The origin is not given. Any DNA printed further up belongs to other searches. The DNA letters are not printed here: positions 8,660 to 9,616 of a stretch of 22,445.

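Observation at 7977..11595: Tightly coupled accessory operon: secreted protein, mini-AsmA-like anchor, Inc/translocator-like membrane protein, SycD-like TPR protein, secreted LRR protein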

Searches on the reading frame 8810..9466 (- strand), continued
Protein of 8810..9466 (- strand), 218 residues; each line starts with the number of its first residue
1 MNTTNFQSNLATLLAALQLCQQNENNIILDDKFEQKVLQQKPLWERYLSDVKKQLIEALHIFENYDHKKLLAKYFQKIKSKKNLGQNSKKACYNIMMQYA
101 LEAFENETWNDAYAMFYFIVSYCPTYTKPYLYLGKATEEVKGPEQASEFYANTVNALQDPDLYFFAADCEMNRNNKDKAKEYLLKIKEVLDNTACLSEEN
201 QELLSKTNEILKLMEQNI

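Call 65: find_encoding_contigs(protein=P0208, flank=10000, max_places=1)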
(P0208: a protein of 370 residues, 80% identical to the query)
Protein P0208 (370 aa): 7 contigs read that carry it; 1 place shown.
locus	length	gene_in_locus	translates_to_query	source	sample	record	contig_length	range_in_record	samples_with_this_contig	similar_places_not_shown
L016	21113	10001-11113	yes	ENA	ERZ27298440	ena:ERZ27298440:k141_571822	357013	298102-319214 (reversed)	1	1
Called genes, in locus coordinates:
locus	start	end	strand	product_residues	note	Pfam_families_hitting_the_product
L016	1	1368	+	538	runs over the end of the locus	-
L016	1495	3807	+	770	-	PF00999:Na_H_Exchanger, PF02080:TrkA_C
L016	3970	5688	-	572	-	PF00106:adh_short (weak), PF01370:Epimerase, PF02719:Polysacc_synt_2, PF04321:RmlD_sub_bind, PF16363:GDP_Man_Dehyd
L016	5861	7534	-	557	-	PF00575:S1, PF17092:PCB_OB (faint), PF03074:GCS (faint), PF24353:DUF7513 (faint), PF00575:S1, PF21710:Spt6_S1, PF23459:S1_RRP5 (weak), PF24685:OB_RRP5_4th (weak)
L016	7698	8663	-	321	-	-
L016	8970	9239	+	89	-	PF01313:Bac_export_3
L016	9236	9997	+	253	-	PF01311:Bac_export_1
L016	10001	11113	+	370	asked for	PF01312:Bac_export_2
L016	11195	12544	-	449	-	PF00359:PTS_EIIA_2, PF21755:DacZ_P, PF02457:DAC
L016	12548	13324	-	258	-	PF18306:LDcluster4, PF03641:Lysine_decarbox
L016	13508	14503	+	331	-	PF12127:FloA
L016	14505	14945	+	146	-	-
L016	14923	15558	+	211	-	PF02163:Peptidase_M50 (faint)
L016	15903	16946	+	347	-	PF01290:Thymosin (faint)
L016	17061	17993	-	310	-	PF11858:DUF3378 (weak), PF01351:RNase_HII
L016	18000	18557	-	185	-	PF08207:EFP_N, PF01132:EFP, PF09285:Elong-fact-P_C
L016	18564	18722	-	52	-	-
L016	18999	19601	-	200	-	PF01832:Glucosaminidase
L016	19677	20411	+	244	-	PF22692:LlgE_F_G_D1, PF06429:Flg_bbr_C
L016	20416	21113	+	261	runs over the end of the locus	PF00460:Flg_bb_rod, PF22692:LlgE_F_G_D1, PF06429:Flg_bbr_C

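Call 80: search_protein_families(library=padloc, proteins=[window:8810-9466:-], max_evalue=0.01)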
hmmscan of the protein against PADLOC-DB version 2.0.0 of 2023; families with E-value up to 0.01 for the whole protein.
window:8810-9466:- (218 aa): 0 families

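Call 83: find_encoding_contigs(protein=P0088, flank=10000, max_places=1)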
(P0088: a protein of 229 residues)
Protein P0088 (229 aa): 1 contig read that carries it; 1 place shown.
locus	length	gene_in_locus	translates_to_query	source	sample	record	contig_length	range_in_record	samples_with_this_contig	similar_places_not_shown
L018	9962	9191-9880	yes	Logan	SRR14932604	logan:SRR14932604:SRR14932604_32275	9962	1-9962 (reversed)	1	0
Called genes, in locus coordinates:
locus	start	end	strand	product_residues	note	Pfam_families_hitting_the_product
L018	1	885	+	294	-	?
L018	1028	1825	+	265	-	PF00669:Flagellin_N, PF00700:Flagellin_C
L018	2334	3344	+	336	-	PF01300:Sua5_yciO_yrdC, PF03481:Sua5_C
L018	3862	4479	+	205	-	-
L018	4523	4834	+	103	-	-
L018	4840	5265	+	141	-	PF02561:FliS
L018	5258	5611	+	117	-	-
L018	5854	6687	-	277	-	PF01758:SBF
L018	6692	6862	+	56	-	-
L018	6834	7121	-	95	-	PF01451:LMWPc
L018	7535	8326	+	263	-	PF05359:DUF748 (weak)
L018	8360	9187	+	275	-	-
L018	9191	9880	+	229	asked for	-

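Call 87: search_protein_families(library=ncbifam, proteins=[L016:15903-16946:+, L018:3862-4479:+, L018:5258-5611:+], max_evalue=0.001)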
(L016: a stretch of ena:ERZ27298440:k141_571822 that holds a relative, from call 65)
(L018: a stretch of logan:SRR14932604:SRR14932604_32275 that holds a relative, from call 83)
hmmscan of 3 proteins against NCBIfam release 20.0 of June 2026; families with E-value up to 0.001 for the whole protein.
L016:15903-16946:+ (347 aa): 0 families

L018:3862-4479:+ (205 aa): 0 families

L018:5258-5611:+ (117 aa): 0 families
